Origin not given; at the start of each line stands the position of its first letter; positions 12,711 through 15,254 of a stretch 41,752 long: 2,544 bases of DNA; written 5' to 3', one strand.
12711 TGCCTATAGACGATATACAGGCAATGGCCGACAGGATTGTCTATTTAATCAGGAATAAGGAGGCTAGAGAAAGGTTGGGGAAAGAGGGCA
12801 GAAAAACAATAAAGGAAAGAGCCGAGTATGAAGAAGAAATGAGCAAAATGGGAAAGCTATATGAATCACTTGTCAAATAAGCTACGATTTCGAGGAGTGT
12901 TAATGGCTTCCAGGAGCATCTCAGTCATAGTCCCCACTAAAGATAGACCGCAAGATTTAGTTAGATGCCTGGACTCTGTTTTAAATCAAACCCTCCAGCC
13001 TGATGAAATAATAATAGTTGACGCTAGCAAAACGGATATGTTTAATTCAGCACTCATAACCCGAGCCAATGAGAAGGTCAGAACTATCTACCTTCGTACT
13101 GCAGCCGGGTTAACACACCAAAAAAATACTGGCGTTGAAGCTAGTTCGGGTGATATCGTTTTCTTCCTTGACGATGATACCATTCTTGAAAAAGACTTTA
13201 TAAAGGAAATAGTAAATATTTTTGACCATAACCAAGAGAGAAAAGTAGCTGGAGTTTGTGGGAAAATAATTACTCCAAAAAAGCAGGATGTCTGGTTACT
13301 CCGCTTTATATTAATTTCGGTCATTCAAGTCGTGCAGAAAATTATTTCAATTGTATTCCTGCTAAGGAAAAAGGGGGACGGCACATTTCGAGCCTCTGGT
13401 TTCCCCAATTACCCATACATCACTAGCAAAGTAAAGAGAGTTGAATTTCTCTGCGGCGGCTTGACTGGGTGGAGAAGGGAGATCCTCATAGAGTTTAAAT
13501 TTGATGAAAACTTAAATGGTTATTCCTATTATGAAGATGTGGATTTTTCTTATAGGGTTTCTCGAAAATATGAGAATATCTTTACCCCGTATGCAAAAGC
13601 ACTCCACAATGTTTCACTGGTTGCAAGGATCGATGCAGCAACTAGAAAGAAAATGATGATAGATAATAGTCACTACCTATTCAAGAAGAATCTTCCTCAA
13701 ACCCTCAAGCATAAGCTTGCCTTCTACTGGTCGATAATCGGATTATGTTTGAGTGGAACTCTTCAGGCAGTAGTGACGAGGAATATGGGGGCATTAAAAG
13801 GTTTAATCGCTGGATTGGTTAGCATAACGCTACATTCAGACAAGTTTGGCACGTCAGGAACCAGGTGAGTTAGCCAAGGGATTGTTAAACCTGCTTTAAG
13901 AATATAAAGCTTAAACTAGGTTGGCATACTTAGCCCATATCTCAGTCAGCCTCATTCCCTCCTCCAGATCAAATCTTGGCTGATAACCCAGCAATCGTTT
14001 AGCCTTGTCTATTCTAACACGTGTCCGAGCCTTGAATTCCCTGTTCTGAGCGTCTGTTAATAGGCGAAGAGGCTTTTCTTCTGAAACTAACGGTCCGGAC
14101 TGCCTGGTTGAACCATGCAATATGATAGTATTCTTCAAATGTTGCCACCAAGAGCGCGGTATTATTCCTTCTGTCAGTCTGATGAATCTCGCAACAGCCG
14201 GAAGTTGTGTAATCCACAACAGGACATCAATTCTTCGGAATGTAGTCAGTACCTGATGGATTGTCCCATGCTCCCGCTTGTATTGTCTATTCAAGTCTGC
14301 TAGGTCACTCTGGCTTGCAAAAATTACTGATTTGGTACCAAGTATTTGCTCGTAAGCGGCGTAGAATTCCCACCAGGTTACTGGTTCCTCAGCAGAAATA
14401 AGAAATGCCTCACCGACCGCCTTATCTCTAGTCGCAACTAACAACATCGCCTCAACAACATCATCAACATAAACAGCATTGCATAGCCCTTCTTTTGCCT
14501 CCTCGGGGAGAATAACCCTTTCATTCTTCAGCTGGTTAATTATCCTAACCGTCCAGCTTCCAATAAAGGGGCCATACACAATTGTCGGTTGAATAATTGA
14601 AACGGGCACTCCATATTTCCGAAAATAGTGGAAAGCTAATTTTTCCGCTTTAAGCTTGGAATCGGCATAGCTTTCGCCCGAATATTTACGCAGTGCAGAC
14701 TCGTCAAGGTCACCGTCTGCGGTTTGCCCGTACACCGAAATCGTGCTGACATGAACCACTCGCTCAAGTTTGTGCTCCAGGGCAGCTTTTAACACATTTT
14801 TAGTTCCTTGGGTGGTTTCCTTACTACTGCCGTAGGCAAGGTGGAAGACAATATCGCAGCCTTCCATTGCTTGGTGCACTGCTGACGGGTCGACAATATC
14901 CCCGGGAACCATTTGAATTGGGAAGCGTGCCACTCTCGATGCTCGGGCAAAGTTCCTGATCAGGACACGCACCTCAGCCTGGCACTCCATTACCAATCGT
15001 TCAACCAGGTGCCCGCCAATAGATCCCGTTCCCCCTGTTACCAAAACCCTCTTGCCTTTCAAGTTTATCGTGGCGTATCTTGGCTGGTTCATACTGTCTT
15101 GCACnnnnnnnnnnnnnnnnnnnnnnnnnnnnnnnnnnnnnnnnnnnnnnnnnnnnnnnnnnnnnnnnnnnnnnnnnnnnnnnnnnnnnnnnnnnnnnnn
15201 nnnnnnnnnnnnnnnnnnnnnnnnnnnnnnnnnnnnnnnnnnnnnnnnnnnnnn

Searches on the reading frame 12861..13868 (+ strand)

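Call 6: search_protein_families(library=pfam, proteins=[window:12861-13868:+], max_evalue=0.01)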
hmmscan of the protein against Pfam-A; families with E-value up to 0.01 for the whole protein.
window:12861-13868:+ (335 aa): 5 families
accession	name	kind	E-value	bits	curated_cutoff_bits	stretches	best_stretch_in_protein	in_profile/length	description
PF00535.33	Glycos_transf_2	-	1e-23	84.5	23.3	1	21-177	1-132/168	Glycosyl transferase family 2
PF13712.12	Glyco_tranf_2_5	-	3.3e-11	43.8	27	1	72-248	29-185/210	Glycosyltransferase like family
PF13641.12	Glyco_tranf_2_3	-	4.7e-11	43.6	27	1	20-234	3-195/230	Glycosyltransferase like family 2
PF10111.15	Glyco_tranf_2_2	-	9.1e-08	32.3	27.3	1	37-122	16-107/276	Glycosyltransferase like family 2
PF13632.12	Glyco_trans_2_3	-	4.7e-05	23.7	27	0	99-144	1-43/198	Glycosyl transferase family group 2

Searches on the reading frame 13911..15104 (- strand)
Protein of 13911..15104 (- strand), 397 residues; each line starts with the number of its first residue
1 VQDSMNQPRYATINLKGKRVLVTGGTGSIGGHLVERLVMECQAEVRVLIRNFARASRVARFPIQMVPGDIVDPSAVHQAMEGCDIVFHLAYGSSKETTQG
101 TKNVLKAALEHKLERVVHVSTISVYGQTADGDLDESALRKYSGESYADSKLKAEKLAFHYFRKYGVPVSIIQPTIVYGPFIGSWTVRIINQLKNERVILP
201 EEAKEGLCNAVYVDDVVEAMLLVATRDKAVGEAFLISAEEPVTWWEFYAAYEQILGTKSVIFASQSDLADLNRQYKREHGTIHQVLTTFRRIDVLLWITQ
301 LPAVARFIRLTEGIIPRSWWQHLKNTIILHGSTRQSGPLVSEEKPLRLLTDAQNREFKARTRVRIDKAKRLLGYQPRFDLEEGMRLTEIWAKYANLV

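Call 28: search_protein_families(library=pfam, proteins=[window:13911-15104:-], max_evalue=0.00001)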
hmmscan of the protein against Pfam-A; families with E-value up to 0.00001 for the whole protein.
window:13911-15104:- (397 aa): 8 families
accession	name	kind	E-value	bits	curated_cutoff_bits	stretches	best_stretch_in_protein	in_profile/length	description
PF01370.27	Epimerase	-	1.1e-31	110.6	20.9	1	20-235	1-238/240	NAD dependent epimerase/dehydratase family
PF01073.25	3Beta_HSD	-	4.5e-23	82.1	22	1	21-254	1-267/280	3-beta hydroxysteroid dehydrogenase/isomerase family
PF13460.12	NAD_binding_10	-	1.2e-22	81.2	27.2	1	24-174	1-144/184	NAD(P)H-binding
PF16363.11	GDP_Man_Dehyd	-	2.8e-22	80.1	27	1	21-267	1-278/332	GDP-mannose 4,6 dehydratase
PF07993.18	NAD_binding_4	-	1.7e-15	57.3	20.1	1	97-182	112-214/258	Male sterility protein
PF05368.20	NmrA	-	3.9e-12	46.8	27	1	18-121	3-107/298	NmrA-like family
PF02719.21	Polysacc_synt_2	-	1.2e-08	34.9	20.2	1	20-121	1-128/293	Polysaccharide biosynthesis protein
PF04321.23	RmlD_sub_bind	-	4.1e-06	26.5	27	1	19-249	2-225/287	RmlD substrate binding domain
